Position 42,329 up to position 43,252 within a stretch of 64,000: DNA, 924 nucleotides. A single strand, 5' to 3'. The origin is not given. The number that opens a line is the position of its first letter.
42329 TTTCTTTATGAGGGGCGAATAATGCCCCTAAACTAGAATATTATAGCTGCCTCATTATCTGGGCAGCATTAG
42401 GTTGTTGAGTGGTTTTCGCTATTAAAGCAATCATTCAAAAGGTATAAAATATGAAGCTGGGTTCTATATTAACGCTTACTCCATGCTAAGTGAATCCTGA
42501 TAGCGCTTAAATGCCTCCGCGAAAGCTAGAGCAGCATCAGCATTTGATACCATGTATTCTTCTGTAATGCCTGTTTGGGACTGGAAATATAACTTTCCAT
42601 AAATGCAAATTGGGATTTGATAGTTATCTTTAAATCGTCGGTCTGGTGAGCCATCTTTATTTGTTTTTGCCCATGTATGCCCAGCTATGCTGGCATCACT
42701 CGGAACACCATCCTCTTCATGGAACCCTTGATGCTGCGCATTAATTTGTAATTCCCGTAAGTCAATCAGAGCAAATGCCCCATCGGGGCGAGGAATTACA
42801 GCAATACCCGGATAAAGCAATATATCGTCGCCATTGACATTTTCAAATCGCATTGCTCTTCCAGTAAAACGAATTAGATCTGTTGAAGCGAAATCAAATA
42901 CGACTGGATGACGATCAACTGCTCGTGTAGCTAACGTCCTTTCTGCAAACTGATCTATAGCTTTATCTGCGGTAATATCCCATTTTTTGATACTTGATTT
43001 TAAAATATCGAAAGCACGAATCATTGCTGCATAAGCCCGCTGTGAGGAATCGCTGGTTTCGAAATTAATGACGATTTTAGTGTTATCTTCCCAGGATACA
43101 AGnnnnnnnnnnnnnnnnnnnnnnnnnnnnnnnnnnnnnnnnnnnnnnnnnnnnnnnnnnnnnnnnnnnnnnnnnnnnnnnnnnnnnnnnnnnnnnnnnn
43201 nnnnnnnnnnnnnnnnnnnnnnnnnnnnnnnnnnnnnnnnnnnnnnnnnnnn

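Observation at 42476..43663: Reverse-strand 395-aa DUF4236-like gene in the Q-to-lysis moron slot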

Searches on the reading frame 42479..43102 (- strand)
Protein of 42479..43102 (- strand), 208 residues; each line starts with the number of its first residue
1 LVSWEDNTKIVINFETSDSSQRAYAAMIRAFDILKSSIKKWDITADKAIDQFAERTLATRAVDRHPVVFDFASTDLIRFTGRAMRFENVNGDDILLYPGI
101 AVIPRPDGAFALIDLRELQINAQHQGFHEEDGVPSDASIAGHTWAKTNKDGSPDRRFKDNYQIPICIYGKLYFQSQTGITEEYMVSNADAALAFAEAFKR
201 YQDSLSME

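Call 42: search_solved_structures(query=A4, max_evalue=10, show_alignments=2)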
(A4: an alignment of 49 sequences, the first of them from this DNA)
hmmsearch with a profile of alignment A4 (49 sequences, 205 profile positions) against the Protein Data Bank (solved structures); distinct sequences matched with E-value up to 10: 6.
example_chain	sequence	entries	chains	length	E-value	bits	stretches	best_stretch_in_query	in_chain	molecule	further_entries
6x90_B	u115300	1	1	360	0.11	15.2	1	58-117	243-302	Guanine nucleotide-exchange factor SEC12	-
4h5i_A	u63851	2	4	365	0.11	15.2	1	58-117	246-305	Guanine nucleotide-exchange factor SEC12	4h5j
1reg_X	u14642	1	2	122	0.22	14.2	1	68-133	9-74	T4 REGA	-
3nnf_A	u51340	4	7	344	0.56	12.9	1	8-81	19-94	CurA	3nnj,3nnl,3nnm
4v7h_B0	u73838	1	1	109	1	12.1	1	135-202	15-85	60S ribosomal protein L32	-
6woo_e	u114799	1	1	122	1.2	11.8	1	135-202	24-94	eL32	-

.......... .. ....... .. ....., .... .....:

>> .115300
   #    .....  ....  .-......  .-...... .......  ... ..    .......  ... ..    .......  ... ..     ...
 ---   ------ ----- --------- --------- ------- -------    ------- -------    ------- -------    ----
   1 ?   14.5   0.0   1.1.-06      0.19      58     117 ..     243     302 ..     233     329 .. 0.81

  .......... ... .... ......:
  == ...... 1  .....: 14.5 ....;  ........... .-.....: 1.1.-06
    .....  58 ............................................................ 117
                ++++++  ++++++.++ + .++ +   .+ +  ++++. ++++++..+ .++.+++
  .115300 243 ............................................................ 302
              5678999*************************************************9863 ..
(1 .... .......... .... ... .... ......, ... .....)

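Call 48: predict_structure(alignment_id=A4)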
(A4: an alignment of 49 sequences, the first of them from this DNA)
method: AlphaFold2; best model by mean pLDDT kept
length: 208 residues; sequences in the alignment: 49
mean_pLDDT: 95.5   pTM: 0.90
mean pLDDT of the five models: 95.5, 95.1, 95.0, 94.4, 94.0
residues with pLDDT >= 90: 199; 70-90: 6; 50-70: 3; < 50: 0
segments of 3 or more residues with pLDDT < 50: none
pLDDT, mean of each block of 10 residues (from residue 1): 76 94 98 98 96 93 98 94 97 97 95 97 97 98 96 96 98 96 98 99 94
secondary structure, 60 per line:
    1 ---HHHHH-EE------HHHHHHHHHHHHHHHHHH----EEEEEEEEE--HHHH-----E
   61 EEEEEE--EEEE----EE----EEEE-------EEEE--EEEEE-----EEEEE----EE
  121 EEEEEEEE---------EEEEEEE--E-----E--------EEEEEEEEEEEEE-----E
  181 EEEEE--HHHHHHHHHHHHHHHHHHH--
elements in order: H4-8 H18-35 E40-48 H51-54 E60-66 E69-72 E83-86 E94-97 E100-104 E110-114 E119-128 E138-144 E162-174 E180-185 H188-206

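Call 55: fold_search(model_id=the predicted structure, library=afdb50)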
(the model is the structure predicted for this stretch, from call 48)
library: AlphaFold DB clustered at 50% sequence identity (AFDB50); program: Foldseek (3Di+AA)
matches with E <= 10: 1079; with E <= 0.001: 265
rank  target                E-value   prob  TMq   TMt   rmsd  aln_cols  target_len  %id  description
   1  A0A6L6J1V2            4.0e-31  1.00  0.90  0.81   3.4       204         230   68  Uncharacterized protein [Paracoccus shanxieyensis]
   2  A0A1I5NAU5            5.0e-31  1.00  0.96  0.68   0.9       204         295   66  Uncharacterized protein [Cohaesibacter marisflavi]
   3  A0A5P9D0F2            5.0e-29  1.00  0.96  0.52   1.0       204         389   62  DUF4236 domain-containing protein
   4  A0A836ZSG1            1.3e-27  1.00  0.96  0.63   1.7       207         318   53  Uncharacterized protein (Fragment) [Xanthomonas vasicola pv. vasculorum NCPPB 890]
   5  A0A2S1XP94            3.2e-26  1.00  0.93  0.35   1.5       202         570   49  SH3b domain-containing protein
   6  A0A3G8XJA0            2.2e-24  1.00  0.94  0.69   1.1       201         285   40  DUF4236 domain-containing protein [Kaistella carnis]
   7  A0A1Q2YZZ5            2.2e-24  1.00  0.93  0.49   1.2       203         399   40  Bacterial SH3 domain protein
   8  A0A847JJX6            6.0e-24  1.00  0.92  0.41   1.4       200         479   40  SH3 domain-containing protein
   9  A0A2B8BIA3            7.1e-24  1.00  0.95  0.35   1.0       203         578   42  SH3b domain-containing protein [Azospirillum palustre]
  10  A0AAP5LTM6            1.1e-23  1.00  0.92  0.36   1.2       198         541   39  SH3b domain-containing protein
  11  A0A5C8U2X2            1.4e-23  1.00  0.95  0.38   1.0       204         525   36  DUF4236 domain-containing protein
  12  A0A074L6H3            1.5e-23  1.00  0.92  0.53   1.0       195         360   42  DUF4236 domain-containing protein [Anditalea andensis]
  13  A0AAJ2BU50            5.3e-23  1.00  0.93  0.69   1.4       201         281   39  Uncharacterized protein [Acidovorax delafieldii]
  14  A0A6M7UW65            5.3e-23  1.00  0.94  0.34   1.3       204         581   37  DUF4236 domain-containing protein
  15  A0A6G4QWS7            8.7e-23  1.00  0.95  0.38   1.0       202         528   34  DUF4236 domain-containing protein [Caulobacter sp. 602-2]
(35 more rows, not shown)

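Call 68: find_related_loci(query=A4, collection=genome_contigs, flank=10000)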
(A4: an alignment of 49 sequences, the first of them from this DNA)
Query A4 (208 aa) in genome_contigs; peptide patterns used: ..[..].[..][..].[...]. (x = any residue, [..] = any of these).
372 stretches matched a pattern; 325 encode a relative of the query (tblastn E <= 1e-3); the best 80 are kept; 80 distinct loci.
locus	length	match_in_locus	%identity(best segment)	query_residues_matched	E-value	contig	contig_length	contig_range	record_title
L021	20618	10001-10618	83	1-206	2e-122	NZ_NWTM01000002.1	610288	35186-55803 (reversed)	Pectobacterium zantedeschiae strain 9M scaffold_02, whole genome shotgun sequence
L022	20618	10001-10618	84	1-206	2e-117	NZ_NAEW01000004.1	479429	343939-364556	Citrobacter braakii strain ATCC 51113 CbraakiiATCC_L001_NODE_4_length_479429__29.3094, whole genome shotgun sequence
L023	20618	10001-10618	80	1-206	1e-116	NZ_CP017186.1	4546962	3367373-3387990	Enterobacter hormaechei subsp. hoffmannii strain DSM 14563 chromosome, complete genome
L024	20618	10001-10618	80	1-206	1e-116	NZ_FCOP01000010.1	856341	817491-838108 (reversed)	Pseudenterobacter timonensis strain mt20, whole genome shotgun sequence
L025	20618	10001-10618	83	1-206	5e-113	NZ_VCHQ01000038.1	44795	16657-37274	Klebsiella indica strain TOUT106 salmonela_mira_c38, whole genome shotgun sequence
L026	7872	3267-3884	68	1-206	4e-103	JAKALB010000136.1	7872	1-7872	MAG: Proteobacteria bacterium isolate WY5.bin106 NODE_17120_length_7872_cov_1.698515, whole genome shotgun sequence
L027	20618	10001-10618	67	1-206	1e-101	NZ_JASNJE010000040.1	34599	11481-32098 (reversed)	Sedimentitalea xiamensis strain JM2-8 NODE_40_length_34599_cov_58.928157, whole genome shotgun sequence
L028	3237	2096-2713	67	1-206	6e-103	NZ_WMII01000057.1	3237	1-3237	Paracoccus shanxieyensis strain DK608 Scaffold57, whole genome shotgun sequence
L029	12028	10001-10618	67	1-206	2e-100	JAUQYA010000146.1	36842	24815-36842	MAG: Albidovulum sp. isolate BIN43 contig_258701, whole genome shotgun sequence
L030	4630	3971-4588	66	1-206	5e-99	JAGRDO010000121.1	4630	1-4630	MAG: Rhodobacteraceae bacterium isolate HKST-UBA106 2010_111443, whole genome shotgun sequence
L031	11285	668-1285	66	1-206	1e-95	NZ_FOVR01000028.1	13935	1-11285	Cohaesibacter marisflavi strain CGMCC 1.9157, whole genome shotgun sequence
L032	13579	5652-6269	67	1-206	3e-92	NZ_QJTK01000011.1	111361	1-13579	Rhodobacter viridis strain JA737 Ga0191652_111, whole genome shotgun sequence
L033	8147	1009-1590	65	1-194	4e-91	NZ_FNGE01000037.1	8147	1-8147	Paracoccus chinensis strain CGMCC 1.7655, whole genome shotgun sequence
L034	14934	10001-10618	62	1-206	4e-89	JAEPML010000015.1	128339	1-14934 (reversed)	MAG: Roseibium sp. isolate HCUG1433-1 NODE_15_length_128339_cov_4.303965, whole genome shotgun sequence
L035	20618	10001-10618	63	1-206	6e-87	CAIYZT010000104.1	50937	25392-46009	MAG: uncultured Rhodobacteraceae bacterium isolate ErkenSummer_bin-3743 genome assembly, contig: bin-3743:104/441, whole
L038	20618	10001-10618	62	1-206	1e-89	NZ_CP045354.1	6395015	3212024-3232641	Labrenzia sp. THAF82 chromosome, complete genome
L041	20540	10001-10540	52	8-187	1e-58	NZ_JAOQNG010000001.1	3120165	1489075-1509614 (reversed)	Azospirillum canadense strain DS2 Ga0486050_01, whole genome shotgun sequence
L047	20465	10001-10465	50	50-204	4e-54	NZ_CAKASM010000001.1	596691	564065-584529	Sphingomonas sp. Leaf21, whole genome shotgun sequence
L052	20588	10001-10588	42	10-205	8e-49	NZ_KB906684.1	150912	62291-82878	Rhodonellum psychrophilum GCM71 = DSM 17998 F824DRAFT_scaffold00012.12, whole genome shotgun sequence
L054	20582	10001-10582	42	8-201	1e-47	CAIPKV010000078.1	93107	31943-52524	MAG: uncultured Verrucomicrobia subdivision 3 bacterium isolate AM4_bin-735 genome assembly, contig: bin-735:78/87, whol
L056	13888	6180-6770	40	10-206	8e-47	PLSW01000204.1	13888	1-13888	MAG: Caulobacteraceae bacterium isolate bog_935 73.20120700_S1D.278_contig_257397, whole genome shotgun sequence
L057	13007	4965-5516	42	23-205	3e-46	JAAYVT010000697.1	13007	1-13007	MAG: Phyllobacteriaceae bacterium isolate AS27yjCOA_92 186698_AS27, whole genome shotgun sequence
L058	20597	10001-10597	41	8-206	3e-46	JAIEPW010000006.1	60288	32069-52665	MAG: Bryobacteraceae bacterium isolate co.spades.DASTOOL.2.5kb_066 c_000000443507, whole genome shotgun sequence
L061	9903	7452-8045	38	9-205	1e-45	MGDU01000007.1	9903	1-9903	MAG: Candidatus Uhrbacteria bacterium RIFCSPHIGHO2_02_FULL_46_47 rifcsphigho2_02_scaffold_16646, whole genome shotgun se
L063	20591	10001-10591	37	6-202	4e-45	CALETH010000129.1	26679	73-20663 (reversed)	MAG TPA_asm: uncultured Bacteroidetes bacterium isolate SRR6231172_bin.61_CONCOCT_v1.1_MAG genome assembly, contig: ERZ6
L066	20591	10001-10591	37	6-202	1e-44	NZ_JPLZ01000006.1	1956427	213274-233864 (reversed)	Chryseobacterium sp. FH1 contig06, whole genome shotgun sequence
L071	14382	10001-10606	39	6-208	4e-44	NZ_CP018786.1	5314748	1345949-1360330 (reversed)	Chryseobacterium indologenes strain AA5 chromosome, complete genome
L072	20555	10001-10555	39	21-205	9e-44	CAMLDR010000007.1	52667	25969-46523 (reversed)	MAG: uncultured Flavobacteriales bacterium isolate ERR5385028_bin.4_metawrap_v1.3.0_MAG genome assembly, contig: ERZ1230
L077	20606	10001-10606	38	6-208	4e-43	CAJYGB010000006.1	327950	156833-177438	MAG: uncultured Chryseobacterium sp. isolate SP287_2_metabat2_genome_mining.35 genome assembly, contig: k127_192989, who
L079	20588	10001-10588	39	8-205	6e-43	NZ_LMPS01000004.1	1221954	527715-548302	Dyadobacter sp. Leaf189 contig_2, whole genome shotgun sequence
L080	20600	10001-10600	38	6-205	8e-43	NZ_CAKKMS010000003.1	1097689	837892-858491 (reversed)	Pedobacter sp. Bi126, whole genome shotgun sequence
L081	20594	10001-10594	36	6-203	6e-43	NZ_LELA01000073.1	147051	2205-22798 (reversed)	Chryseobacterium sp. BGARF1 AB671_contig000073, whole genome shotgun sequence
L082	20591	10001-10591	37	6-202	9e-43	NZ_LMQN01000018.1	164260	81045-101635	Chryseobacterium sp. Leaf405 contig_6, whole genome shotgun sequence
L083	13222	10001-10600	36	6-206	1e-42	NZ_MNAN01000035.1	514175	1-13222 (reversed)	Pseudoalteromonas byunsanensis strain JCM 12483 1066, whole genome shotgun sequence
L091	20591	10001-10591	38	6-202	1e-41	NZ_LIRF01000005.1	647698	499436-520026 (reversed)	Chryseobacterium sp. ERMR1:04 contig05, whole genome shotgun sequence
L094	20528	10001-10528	42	24-201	8e-42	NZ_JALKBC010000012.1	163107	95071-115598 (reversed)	Arenibacter sp. F26102 scaffold12_size163107, whole genome shotgun sequence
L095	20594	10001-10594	41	6-203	1e-50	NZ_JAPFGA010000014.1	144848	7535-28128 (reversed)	Galbibacter sp. EGI 63066 spades_K_25_97_14, whole genome shotgun sequence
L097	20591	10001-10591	41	11-205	1e-41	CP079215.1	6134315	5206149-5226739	Niabella defluvii strain I65 chromosome, complete genome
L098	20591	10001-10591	37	9-205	1e-41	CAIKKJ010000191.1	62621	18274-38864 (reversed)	MAG: uncultured Verrucomicrobia subdivision 3 bacterium isolate Umea1_bin-1418 genome assembly, contig: bin-1418:191/213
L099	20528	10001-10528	40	24-201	1e-41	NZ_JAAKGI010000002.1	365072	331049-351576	Yeosuana marina strain JLT21 NODE_2_length_364994_cov_177.835098, whole genome shotgun sequence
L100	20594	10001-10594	36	6-203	2e-41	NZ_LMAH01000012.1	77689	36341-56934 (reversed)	Chryseobacterium sp. JAH contig12, whole genome shotgun sequence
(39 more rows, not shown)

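Call 79: profile_search(alignment_id=A9)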
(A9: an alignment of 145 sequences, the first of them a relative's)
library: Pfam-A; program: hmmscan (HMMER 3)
A. the first sequence (214 residues): domains with independent E <= 10: 0; with E <= 0.001: 0
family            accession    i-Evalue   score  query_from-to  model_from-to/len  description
(no Pfam family matches the first sequence, even at E <= 10)
B. every sequence of the alignment scanned on its own (145 sequences): families by number of members that match
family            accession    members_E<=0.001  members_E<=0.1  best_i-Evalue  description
AAA_11            PF13086.12                 4               4        1.8e-10  AAA domain
AAA_30            PF13604.12                 4               4        3.8e-08  AAA domain
AAA_19            PF13245.12                 4               4        8.5e-07  AAA domain
nSTAND3           PF20720.3                  4               4        2.9e-04  Novel STAND NTPase 3
UvrD-helicase     PF00580.27                 4               4        7.7e-04  UvrD/REP helicase N-terminal domain
SmpB              PF01668.23                 3               3        2.1e-56  SmpB protein
AAA_16            PF13191.12                 2               6        5.3e-09  AAA ATPase domain
ResIII            PF04851.21                 2               6        2.1e-07  Type III restriction enzyme, res subunit
EH_Signature      PF15611.11                 2               2        3.5e-42  EH_Signature domain
Polyketide_cyc    PF03364.25                 2               2        4.5e-39  Polyketide cyclase / dehydrase and lipid transport
SNF2-rel_dom      PF00176.29                 2               2        2.2e-38  SNF2-related domain
Phage_integrase   PF00589.27                 2               2        3.7e-28  Phage integrase family
pEK499_p136       PF18736.6                  2               2        1.5e-15  HEPN pEK499 p136
Metallophos       PF00149.33                 2               2        3.2e-13  Calcineurin-like phosphoesterase
Helicase_C        PF00271.37                 2               2        7.7e-13  Helicase conserved C-terminal domain
Mrr_cat           PF04471.18                 2               2        6.5e-12  Restriction endonuclease
Polyketide_cyc2   PF10604.15                 2               2        5.8e-11  Polyketide cyclase / dehydrase and lipid transport
AAA_22            PF13401.12                 2               2        2.0e-06  AAA domain
Metallophos_2     PF12850.12                 2               2        6.0e-06  Calcineurin-like phosphoesterase superfamily domain
Sigma70_r4        PF04545.22                 1               2        1.1e-04  Sigma-70, region 4

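Call 80: profile_search(alignment_id=A10)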
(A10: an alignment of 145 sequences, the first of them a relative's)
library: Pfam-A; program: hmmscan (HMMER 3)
A. the first sequence (236 residues): domains with independent E <= 10: 1; with E <= 0.001: 0
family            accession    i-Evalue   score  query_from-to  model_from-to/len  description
Transport_MerF    PF11431.13        1.1     9.6      75-87          1-13/45  Membrane transport protein MerF
B. every sequence of the alignment scanned on its own (145 sequences): families by number of members that match
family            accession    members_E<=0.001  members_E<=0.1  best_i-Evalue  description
AAA_30            PF13604.12                 4               4        2.5e-07  AAA domain
AAA_11            PF13086.12                 3               4        1.0e-24  AAA domain
AAA_19            PF13245.12                 3               4        1.3e-08  AAA domain
nSTAND3           PF20720.3                  3               3        3.5e-04  Novel STAND NTPase 3
Pyr_redox_2       PF07992.20                 2               2        1.6e-76  Pyridine nucleotide-disulphide oxidoreductase
3keto-disac_hyd   PF06439.18                 2               2        2.7e-40  3-keto-disaccharide hydrolase
AAA_12            PF13087.12                 2               2        5.5e-28  AAA domain
Pyr_redox         PF00070.33                 2               2        6.5e-22  Pyridine nucleotide-disulphide oxidoreductase
DUF4236           PF14020.11                 2               2        9.7e-20  Protein of unknown function (DUF4236)
Fic               PF02661.23                 2               2        2.4e-19  Fic/DOC family
Toprim_Crpt       PF13342.12                 2               2        2.8e-16  C-terminal repeat of topoisomerase
HTH_5             PF01022.26                 2               2        1.7e-10  Bacterial regulatory protein, arsR family
HTH_20            PF12840.13                 2               2        4.2e-10  Helix-turn-helix domain
ThsB_TIR          PF08937.16                 2               2        1.8e-09  Thoeris protein ThsB, TIR-like domain
Por_Secre_tail    PF18962.6                  2               2        2.2e-09  Secretion system C-terminal sorting domain
MTES_1575         PF18741.7                  2               2        6.9e-08  REase_MTES_1575
ABC_tran          PF00005.33                 2               2        7.3e-08  ABC transporter
MarR_2            PF12802.13                 2               2        3.4e-04  MarR family
UvrD-helicase     PF00580.27                 2               2        4.4e-04  UvrD/REP helicase N-terminal domain
Nuc_deoxyrib_tr   PF05014.21                 1               3        1.7e-17  Nucleoside 2-deoxyribosyltransferase
